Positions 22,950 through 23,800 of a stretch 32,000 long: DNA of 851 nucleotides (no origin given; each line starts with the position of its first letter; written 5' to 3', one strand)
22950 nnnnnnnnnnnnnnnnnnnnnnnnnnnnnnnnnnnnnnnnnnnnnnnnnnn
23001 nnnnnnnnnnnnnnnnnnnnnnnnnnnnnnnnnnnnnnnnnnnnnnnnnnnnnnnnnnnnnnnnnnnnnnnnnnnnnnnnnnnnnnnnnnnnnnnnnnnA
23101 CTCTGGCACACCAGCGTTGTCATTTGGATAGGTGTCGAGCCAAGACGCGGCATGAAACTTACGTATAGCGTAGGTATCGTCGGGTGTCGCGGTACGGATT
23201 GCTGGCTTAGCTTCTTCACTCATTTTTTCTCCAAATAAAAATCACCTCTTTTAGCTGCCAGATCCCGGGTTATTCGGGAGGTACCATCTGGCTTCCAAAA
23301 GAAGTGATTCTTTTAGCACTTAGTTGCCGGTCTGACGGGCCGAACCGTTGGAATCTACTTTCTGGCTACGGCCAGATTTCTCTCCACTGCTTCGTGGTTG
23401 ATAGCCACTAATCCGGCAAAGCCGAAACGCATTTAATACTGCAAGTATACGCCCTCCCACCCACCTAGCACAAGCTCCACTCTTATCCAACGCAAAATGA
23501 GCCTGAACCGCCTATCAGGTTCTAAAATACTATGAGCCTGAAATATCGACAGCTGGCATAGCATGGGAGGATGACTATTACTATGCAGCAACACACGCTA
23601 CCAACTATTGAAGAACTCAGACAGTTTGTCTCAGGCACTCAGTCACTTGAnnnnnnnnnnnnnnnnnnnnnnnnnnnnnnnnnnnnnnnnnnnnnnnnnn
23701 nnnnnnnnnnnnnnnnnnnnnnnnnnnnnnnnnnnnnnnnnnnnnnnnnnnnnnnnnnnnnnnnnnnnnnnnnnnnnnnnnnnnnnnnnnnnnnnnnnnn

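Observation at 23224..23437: Ile T-box with a short anticodon-loop-like specifier hairpin and a terminator helix that encloses the antiterminator instead of overlapping it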

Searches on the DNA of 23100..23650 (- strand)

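Call 5: search_rna_families(source=window, start=23100, end=23650, threshold=evalue, max_evalue=10, show_alignments=5)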
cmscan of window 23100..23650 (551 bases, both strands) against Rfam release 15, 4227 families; matches with E-value up to 10: 1.
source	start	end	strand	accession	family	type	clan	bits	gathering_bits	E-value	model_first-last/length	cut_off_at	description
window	23256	23436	-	RF00230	T-box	Cis-reg; leader;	-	33.5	93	8.8e-06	1-219/219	no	T-box leader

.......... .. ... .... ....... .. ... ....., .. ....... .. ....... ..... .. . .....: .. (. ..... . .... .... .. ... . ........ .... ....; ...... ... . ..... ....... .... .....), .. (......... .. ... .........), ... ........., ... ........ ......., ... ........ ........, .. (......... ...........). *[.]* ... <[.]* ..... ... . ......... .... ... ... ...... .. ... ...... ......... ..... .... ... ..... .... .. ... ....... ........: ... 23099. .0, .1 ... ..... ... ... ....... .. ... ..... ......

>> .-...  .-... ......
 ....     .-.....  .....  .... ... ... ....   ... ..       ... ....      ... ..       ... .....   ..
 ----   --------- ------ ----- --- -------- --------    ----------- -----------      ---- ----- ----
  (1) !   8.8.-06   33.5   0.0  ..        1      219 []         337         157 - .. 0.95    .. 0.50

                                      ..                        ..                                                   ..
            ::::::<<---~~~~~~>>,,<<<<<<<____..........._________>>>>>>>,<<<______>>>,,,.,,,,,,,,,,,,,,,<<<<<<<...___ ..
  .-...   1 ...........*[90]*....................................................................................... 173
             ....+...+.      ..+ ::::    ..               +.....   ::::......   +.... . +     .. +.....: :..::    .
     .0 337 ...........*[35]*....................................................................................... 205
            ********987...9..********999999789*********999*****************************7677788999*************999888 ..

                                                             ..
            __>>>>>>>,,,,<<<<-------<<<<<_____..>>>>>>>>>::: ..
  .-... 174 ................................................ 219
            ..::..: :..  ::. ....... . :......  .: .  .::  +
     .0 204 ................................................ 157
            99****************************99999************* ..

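Call 47: build_rna_model(alignment_id=A3, structure=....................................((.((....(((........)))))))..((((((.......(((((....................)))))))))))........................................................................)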
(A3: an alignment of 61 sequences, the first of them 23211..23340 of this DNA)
Model R1 built from alignment A3 (61 sequences, 186 columns); structure: as given.
model positions 132; base pairs 18; branch points 1; effective number of sequences 5.1; information 0.59 bits per position. Calibrated on 0.2 Mb of random sequence (short: E-values are rough).
structure used (alignment columns):
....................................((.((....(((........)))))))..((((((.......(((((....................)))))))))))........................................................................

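Call 48: search_with_rna_model(model_id=R1, sources=[window, L001, L002, L003, L007, L008, L009, L010, L011, L012, L013, L014, L015, L016, L017, L018, L019, L020, L021, L022, L023, L024, L025, L026, L027, L028, L029, L030, L031, L032, L033, L034, L035, L036, L037, L038, L039, L040, L041, L042, L043, L044, L045, L046, L047, L048, L049, L050, L051, L052, L053, L054, L055, L056, L057, L058, L059, L060, L061, L062, L063, L064, L065, L066, L067, L068, L069, L070, L071, L072, L073, L074, L075, L076, L077, L078, L079, L080, L081, L082, L083, L084, L085, L086], max_evalue=0.001, make_alignment=true)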
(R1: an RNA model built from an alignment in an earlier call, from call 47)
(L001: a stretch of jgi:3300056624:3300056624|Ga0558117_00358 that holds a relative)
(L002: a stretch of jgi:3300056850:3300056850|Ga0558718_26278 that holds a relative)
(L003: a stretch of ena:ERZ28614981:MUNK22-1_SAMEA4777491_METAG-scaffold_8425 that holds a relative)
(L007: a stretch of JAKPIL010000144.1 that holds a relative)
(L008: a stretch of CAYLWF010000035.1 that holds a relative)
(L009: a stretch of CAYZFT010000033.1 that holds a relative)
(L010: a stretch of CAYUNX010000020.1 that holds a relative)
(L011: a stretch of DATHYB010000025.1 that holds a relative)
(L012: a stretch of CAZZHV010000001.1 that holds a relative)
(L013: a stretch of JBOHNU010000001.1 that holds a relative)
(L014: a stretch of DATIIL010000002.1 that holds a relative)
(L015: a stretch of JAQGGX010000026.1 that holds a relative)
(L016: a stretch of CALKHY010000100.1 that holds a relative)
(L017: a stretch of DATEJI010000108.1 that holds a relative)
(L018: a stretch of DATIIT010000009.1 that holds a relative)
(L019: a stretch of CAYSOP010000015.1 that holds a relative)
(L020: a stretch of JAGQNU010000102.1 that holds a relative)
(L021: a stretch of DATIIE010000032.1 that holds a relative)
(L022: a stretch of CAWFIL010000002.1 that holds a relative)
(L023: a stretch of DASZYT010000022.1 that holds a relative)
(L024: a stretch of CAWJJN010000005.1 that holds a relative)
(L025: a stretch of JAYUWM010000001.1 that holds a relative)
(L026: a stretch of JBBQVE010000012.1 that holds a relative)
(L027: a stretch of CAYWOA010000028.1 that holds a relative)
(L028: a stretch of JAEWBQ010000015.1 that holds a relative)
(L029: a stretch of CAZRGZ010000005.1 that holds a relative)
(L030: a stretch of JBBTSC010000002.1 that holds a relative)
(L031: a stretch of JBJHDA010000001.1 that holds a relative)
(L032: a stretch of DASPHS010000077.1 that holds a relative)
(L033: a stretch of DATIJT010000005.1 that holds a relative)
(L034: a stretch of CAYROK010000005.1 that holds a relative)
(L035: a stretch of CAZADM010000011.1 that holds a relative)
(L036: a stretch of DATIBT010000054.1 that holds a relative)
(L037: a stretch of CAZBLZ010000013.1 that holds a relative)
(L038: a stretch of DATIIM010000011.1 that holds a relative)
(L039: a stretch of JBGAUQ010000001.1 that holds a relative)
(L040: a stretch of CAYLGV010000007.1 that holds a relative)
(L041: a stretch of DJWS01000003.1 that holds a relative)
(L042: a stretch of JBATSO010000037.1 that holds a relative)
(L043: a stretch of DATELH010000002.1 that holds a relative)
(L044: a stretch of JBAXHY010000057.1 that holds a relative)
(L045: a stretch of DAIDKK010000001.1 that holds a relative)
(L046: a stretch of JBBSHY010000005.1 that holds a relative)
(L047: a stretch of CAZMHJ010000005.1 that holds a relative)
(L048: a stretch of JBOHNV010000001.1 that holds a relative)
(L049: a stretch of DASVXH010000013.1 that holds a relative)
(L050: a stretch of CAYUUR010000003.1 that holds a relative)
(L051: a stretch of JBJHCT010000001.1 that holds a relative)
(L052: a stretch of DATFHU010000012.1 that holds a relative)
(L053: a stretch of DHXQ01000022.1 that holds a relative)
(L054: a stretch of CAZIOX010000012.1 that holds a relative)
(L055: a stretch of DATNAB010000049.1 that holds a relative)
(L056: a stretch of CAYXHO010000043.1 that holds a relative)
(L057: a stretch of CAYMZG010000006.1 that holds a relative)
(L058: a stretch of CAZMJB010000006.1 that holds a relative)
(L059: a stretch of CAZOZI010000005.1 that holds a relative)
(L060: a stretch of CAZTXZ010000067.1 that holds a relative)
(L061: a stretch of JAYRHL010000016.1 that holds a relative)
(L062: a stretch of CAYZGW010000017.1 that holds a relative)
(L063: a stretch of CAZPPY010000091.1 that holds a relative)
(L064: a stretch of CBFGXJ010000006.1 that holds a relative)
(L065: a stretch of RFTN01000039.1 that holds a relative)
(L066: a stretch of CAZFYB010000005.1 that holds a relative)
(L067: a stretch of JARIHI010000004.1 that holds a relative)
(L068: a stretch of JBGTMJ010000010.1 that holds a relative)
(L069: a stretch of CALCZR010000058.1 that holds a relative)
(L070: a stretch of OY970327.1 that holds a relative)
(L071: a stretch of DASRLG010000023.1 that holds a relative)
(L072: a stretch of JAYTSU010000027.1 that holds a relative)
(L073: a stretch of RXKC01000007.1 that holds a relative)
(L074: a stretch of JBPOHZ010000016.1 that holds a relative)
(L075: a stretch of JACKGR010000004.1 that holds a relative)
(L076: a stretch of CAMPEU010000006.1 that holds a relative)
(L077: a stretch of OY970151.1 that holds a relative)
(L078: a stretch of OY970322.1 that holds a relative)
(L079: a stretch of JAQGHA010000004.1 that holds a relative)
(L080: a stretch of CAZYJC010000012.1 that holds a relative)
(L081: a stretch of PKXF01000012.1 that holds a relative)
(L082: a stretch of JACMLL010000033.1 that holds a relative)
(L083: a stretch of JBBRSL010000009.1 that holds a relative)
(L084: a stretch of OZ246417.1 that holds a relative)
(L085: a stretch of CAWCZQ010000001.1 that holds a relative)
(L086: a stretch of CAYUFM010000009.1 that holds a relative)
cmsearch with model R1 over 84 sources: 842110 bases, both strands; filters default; matches with E-value up to 0.001: 81.
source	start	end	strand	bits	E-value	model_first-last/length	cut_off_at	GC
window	23211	23340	-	122.2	5.6e-23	1-132/132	no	0.45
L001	9884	10013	+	122.2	5.6e-23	1-132/132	no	0.45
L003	3774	3903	+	122.2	5.6e-23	1-132/132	no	0.45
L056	2695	2837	+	121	9.8e-23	1-132/132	no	0.4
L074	3885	4012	+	120.5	1.3e-22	1-132/132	no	0.38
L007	360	489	+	119.5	2.1e-22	1-132/132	no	0.45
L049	3882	4006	+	119.4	2.1e-22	1-132/132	no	0.41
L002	9884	10013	+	119.3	2.3e-22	1-132/132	no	0.45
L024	3881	4006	+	118.4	3.6e-22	1-132/132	no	0.47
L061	3882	4006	+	117.8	4.7e-22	1-132/132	no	0.42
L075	3876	4006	+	117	7.3e-22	1-132/132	no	0.36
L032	3767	3898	+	116.6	9e-22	1-132/132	no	0.42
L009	3107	3236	+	116.3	1e-21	1-132/132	no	0.42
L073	3523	3656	+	115.3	1.7e-21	1-132/132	no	0.4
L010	3877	4006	+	113.6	3.9e-21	1-132/132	no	0.45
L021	3878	4006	+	112.4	7e-21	1-132/132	no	0.47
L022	3881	4006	+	112.2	7.7e-21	1-132/132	no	0.44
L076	3883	4006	+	112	8.4e-21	1-132/132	no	0.4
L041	3878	4006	+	111.9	8.9e-21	1-132/132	no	0.47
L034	3250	3377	+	111.6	1e-20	1-132/132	no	0.42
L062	3871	4006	+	110.9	1.5e-20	1-132/132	no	0.43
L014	3341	3473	+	110.5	1.8e-20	1-132/132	no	0.49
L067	3886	4013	+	110.5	1.8e-20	1-132/132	no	0.44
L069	3878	4006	+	110.3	2e-20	1-132/132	no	0.4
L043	3883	4006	+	109.4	3.1e-20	1-132/132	no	0.44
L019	3877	4006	+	108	6.1e-20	1-132/132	no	0.43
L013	3519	3654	+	107.7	7.3e-20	1-132/132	no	0.43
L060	869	997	+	107.1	9.7e-20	1-132/132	no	0.47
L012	3874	4006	+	106.8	1.1e-19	1-132/132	no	0.39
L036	3869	4006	+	106.4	1.4e-19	1-132/132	no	0.46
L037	3851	3987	+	105.5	2.1e-19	1-132/132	no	0.42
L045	3857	4006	+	103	7.4e-19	1-132/132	no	0.41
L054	3290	3416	+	102.3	1.1e-18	1-132/132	no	0.45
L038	3871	4006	+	102.2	1.1e-18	1-132/132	no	0.45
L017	3825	3956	+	101.9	1.3e-18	1-132/132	no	0.46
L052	3800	3934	+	101.6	1.5e-18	1-132/132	no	0.41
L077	3875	4006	+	100.6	2.4e-18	1-132/132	no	0.36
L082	3876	4006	+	99.5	4.3e-18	1-132/132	no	0.4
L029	3869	4006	+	99.3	4.6e-18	1-132/132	no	0.38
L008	2257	2381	+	98.2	7.9e-18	1-132/132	no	0.44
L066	3876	4006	+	97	1.4e-17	1-132/132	no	0.44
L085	3882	4006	+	95.3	3.4e-17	1-132/132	no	0.51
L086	2782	2910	+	93.5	8.1e-17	1-132/132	no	0.4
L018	3874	4006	+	93.4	8.8e-17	1-132/132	no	0.49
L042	3284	3404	+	92.4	1.4e-16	1-132/132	no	0.42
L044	51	174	+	91.7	2e-16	1-132/132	no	0.45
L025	3883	4006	+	90.2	4.2e-16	1-132/132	no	0.44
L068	2326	2459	+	89.3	6.5e-16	1-132/132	no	0.45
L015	3876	4006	+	89.1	7.2e-16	1-132/132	no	0.42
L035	3532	3653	+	88.8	8.6e-16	1-132/132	no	0.48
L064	3328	3453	+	86.5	2.6e-15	1-132/132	no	0.5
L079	3316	3440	+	86.2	3.1e-15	1-132/132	no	0.4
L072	494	622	+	84.8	6e-15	1-132/132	no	0.37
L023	3879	4006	+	84.7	6.4e-15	1-132/132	no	0.44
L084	3886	4006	+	83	1.5e-14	1-132/132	no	0.46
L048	3874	3993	+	82.4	2e-14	1-132/132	no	0.46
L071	1612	1744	+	79.8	7.3e-14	1-132/132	no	0.5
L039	3884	4006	+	79.7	7.5e-14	1-132/132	no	0.48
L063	4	132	+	79.6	8e-14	1-132/132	no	0.47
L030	3886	4006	+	79.4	8.7e-14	1-132/132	no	0.39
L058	3316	3440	+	78.2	1.6e-13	1-132/132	no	0.46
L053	3831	4006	+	78.1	1.7e-13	1-132/132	no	0.47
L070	3753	3896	+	77.7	2.1e-13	1-132/132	no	0.44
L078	3875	4006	+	76.9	3.1e-13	1-132/132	no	0.53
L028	3352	3515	+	76.1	4.6e-13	1-132/132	no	0.47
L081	3336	3461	+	75.3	6.8e-13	1-132/132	no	0.42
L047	3888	4006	+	75.1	7.6e-13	1-132/132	no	0.45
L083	3889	4006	+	74.7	9.1e-13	1-132/132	no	0.42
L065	1787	1931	+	72.6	2.6e-12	1-132/132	no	0.41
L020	1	91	+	71.4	4.7e-12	34-132/132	5'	0.44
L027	3826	4006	+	71.1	5.5e-12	1-132/132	no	0.48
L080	3336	3462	+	71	5.6e-12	1-132/132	no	0.43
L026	3882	4006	+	71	5.7e-12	1-132/132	no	0.46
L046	3904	4006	+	64.5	1.4e-10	1-132/132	no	0.45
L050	3889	4006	+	54.7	1.9e-08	1-132/132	no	0.46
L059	3908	4006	+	49.9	2e-07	1-132/132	no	0.46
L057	3892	4006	+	47.8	5.7e-07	1-132/132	no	0.5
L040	3858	3963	+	39.5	3.5e-05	1-132/132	no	0.53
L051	3815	3951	+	36.9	0.00013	1-132/132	no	0.36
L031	3883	3995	+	34.1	0.00049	1-132/132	no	0.41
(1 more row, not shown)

Alignment A4: 81 matches aligned to the model, 232 columns, each read 5' to 3' on its own strand. Consensus structure (alignment columns), stored with it:
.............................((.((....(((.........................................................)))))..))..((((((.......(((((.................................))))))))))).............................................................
